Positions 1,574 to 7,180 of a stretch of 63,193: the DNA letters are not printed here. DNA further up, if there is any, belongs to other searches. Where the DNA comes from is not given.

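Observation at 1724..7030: Stand-alone 1,768-aa fusion of SNF2-like lobe, DEAH C-lobe, DUF1998/MrfA Zn module and Vsr-like endonuclease: candidate single-gene defence (or repair) helicase-nuclease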

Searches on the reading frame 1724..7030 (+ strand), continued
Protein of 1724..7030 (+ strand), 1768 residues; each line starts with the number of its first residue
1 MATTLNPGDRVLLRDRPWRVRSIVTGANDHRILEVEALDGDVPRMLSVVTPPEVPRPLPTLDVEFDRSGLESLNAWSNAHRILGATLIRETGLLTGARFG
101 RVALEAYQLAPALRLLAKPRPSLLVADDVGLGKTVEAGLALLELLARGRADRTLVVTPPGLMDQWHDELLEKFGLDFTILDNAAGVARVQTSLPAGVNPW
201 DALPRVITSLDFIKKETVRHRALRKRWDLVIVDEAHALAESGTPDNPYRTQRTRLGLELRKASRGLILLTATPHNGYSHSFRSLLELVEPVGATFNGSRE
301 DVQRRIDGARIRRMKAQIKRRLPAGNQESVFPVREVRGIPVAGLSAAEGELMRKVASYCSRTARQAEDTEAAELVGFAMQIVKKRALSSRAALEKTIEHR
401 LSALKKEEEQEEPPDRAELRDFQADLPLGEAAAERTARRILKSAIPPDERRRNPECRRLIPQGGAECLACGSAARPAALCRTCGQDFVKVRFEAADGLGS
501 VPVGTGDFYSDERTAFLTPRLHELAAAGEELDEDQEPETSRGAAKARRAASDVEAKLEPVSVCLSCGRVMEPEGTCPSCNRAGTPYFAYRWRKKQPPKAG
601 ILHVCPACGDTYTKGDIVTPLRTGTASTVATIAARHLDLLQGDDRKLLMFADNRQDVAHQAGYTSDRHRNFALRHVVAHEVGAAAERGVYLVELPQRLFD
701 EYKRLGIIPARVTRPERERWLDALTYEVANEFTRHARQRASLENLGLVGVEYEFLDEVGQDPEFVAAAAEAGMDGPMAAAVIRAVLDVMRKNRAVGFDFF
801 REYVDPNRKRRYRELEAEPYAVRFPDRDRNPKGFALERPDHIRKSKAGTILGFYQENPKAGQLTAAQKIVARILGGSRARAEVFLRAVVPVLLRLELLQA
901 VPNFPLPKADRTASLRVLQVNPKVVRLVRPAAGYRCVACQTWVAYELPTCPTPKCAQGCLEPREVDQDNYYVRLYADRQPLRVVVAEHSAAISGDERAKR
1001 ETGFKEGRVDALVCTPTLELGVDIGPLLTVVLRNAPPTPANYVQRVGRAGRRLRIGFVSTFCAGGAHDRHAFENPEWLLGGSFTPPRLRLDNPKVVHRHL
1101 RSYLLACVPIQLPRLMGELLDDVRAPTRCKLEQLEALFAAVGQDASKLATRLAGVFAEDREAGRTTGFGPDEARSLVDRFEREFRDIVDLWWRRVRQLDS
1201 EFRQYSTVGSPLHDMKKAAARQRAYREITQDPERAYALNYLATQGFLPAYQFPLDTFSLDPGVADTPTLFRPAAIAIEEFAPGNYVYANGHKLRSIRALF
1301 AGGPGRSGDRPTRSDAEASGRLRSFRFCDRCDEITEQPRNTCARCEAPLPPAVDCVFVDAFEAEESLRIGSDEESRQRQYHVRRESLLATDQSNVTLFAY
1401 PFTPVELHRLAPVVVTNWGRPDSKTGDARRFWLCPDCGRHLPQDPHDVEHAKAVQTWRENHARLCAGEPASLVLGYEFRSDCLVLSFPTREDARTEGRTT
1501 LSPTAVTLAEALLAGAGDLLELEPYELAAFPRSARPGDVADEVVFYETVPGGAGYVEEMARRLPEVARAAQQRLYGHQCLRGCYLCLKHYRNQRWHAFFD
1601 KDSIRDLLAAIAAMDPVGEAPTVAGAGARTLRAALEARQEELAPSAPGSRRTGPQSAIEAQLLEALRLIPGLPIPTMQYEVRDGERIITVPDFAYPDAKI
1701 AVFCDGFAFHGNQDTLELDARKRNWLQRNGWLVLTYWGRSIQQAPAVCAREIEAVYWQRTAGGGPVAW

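Call 44: search_solved_structures(query=P0002, max_evalue=0.001, show_alignments=2)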
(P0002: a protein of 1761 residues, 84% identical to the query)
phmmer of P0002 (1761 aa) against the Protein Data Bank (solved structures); distinct sequences matched with E-value up to 0.001: 46.
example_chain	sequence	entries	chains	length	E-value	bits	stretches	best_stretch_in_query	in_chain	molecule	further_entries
9tu7_Y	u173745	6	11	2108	2.7e-68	233.6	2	89-368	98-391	DEAD/DEAH box helicase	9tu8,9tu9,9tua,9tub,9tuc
9wae_A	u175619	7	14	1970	1.6e-32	115.1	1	1003-1108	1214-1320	Helicase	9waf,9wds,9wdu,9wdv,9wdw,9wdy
6znp_A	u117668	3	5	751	2.9e-32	114.2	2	84-284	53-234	Uncharacterized ATP-dependent helicase YprA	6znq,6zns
5v9x_A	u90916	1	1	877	5.7e-19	70.2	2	983-1049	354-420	ATP-dependent DNA helicase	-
7lhl_A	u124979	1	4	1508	2.6e-18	67.9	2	983-1049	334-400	ATP-dependent DNA helicase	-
1s2m_A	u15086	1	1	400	4e-08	34.2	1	989-1054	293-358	Putative ATP-dependent RNA helicase DHH1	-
4bru_A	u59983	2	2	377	5.5e-08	33.7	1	989-1054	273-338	ATP-DEPENDENT RNA HELICASE DHH1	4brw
8i9t_Cb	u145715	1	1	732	1.5e-07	32.3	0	993-1053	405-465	ATP-dependent RNA helicase DBP10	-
8i9v_Cb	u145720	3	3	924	2.6e-07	31.5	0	993-1053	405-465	ATP-dependent RNA helicase DBP10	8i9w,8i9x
6y50_p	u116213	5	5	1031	8.2e-07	29.8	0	92-173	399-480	Probable ATP-dependent RNA helicase DDX46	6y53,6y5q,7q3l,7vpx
7evo_E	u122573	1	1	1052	8.6e-07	29.8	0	92-173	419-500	RNA helicase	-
5gi4_A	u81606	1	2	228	1.7e-06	28.8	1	984-1110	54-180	ATP-dependent RNA helicase DeaD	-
9ptu_C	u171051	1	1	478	2e-06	28.5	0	97-226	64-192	ATP-dependent RNA helicase DDX18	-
1hv8_A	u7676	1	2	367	3.3e-06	27.8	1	987-1052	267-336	PUTATIVE ATP-DEPENDENT RNA HELICASE MJ0669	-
8c6j_CD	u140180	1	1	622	5e-06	27.2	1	990-1060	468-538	Probable ATP-dependent RNA helicase DDX41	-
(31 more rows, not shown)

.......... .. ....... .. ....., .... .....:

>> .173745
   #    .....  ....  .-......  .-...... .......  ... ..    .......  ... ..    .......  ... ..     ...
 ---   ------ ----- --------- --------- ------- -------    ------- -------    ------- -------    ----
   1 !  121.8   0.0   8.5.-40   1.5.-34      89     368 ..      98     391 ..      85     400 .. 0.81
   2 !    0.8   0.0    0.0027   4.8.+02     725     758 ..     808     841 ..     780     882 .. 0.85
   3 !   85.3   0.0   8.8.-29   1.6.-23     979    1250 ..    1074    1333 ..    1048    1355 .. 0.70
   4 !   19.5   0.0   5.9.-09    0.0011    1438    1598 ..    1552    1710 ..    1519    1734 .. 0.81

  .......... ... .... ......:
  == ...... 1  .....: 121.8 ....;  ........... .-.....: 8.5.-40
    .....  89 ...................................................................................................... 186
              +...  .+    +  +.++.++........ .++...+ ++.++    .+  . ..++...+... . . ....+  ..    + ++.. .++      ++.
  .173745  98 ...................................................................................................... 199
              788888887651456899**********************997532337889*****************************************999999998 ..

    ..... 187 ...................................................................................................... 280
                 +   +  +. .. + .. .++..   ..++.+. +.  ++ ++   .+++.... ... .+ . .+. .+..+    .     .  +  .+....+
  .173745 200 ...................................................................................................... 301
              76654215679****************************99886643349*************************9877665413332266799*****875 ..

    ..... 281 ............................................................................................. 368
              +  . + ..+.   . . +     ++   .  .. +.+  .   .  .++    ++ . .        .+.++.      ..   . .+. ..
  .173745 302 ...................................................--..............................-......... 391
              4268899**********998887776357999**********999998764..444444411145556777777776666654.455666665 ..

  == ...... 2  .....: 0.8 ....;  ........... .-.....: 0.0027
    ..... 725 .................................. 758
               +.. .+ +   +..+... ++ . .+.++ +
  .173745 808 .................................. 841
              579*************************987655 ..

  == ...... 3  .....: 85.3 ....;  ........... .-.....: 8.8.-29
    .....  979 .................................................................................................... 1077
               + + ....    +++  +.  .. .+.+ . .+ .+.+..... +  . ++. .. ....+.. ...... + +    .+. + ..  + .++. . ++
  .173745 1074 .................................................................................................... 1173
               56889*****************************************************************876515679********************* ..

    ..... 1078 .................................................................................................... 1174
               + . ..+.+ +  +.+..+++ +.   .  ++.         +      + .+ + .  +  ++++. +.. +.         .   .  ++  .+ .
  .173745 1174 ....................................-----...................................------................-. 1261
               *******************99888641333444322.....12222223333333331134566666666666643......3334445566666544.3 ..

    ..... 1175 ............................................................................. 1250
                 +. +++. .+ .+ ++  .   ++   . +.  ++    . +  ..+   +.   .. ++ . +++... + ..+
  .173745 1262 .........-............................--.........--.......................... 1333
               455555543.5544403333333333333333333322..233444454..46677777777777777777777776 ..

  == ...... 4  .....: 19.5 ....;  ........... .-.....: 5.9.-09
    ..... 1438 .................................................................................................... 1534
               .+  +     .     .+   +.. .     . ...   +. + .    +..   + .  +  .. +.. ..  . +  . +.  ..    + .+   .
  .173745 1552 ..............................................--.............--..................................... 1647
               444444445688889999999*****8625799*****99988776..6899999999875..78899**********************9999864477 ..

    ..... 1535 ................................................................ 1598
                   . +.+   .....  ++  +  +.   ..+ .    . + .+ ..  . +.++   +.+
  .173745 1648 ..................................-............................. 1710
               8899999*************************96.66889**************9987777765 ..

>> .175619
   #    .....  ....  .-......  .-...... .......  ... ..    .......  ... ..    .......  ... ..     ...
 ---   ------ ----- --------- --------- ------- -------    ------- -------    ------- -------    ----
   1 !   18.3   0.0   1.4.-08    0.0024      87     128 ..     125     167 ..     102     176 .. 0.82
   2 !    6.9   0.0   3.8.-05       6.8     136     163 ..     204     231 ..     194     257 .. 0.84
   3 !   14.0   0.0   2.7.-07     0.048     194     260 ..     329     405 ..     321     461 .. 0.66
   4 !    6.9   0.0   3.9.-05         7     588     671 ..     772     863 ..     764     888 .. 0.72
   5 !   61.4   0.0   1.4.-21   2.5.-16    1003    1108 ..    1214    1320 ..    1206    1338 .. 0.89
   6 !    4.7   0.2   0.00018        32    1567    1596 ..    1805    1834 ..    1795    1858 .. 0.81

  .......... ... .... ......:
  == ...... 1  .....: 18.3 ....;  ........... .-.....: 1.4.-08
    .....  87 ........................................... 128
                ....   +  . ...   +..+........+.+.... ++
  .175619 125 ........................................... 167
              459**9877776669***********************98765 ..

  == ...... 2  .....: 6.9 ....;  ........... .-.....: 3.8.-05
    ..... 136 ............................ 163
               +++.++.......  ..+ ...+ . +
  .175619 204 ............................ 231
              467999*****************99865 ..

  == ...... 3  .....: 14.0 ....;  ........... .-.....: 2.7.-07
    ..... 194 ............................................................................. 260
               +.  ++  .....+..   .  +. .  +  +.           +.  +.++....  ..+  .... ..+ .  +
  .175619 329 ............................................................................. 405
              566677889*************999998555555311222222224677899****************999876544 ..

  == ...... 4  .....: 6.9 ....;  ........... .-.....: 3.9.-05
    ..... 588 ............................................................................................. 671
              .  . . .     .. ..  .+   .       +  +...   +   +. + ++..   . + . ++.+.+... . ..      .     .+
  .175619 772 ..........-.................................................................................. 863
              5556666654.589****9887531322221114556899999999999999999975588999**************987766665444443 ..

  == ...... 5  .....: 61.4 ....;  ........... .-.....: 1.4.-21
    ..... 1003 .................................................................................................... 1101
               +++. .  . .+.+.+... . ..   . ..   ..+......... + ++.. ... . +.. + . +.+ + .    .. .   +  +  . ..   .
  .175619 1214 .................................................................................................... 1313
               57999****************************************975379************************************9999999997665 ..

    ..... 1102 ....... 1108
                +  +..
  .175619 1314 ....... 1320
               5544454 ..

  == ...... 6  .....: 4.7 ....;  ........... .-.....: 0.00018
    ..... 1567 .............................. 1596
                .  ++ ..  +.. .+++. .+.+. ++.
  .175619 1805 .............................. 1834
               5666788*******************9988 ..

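Call 45: find_encoding_contigs(protein=window:1724-7030:+, flank=2000, max_places=4)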
Protein window:1724-7030:+ (1768 aa): no gene with exactly this product is on record in the collection.
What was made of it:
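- Tried and rejected: Nothing is on record (call 45).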

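Call 46: find_encoding_contigs(protein=P0065, flank=10000, max_places=1)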
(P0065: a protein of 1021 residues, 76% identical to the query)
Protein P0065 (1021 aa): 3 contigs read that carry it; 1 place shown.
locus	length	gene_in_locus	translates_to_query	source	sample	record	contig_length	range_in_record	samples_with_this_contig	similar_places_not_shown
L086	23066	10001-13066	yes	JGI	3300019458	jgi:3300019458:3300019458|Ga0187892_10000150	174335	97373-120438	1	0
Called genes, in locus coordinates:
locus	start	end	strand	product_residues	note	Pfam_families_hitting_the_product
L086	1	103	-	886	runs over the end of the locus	PF00069:Pkinase, PF07714:PK_Tyr_Ser-Thr, PF03109:ABC1 (weak), PF26550:Tricorn_2nd (weak), PF26549:Tricorn_N, PF26550:Tricorn_2nd, PF07676:PD40, PF26549:Tricorn_N, +3 more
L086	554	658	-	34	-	-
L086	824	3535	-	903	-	PF00069:Pkinase, PF07714:PK_Tyr_Ser-Thr, PF03109:ABC1 (weak), PF07676:PD40 (faint), PF26549:Tricorn_N (faint), PF26550:Tricorn_2nd (faint)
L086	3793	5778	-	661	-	PF00144:Beta-lactamase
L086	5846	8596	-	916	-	PF00069:Pkinase, PF01636:APH (faint), PF07714:PK_Tyr_Ser-Thr, PF03109:ABC1 (weak)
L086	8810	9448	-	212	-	-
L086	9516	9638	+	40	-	-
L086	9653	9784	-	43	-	-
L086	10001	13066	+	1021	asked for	PF00176:SNF2-rel_dom, PF00270:DEAD, PF04851:ResIII, PF00271:Helicase_C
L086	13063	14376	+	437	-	PF02463:SMC_N (faint), PF11398:DUF2813 (faint), PF13175:AAA_15 (faint), PF13304:AAA_21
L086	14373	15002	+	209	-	-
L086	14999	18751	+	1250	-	PF02384:N6_Mtase (weak), PF20473:MmeI_Mtase (weak), PF07669:Eco57I, PF12950:TaqI_C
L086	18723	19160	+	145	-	-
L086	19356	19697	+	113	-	-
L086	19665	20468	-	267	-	-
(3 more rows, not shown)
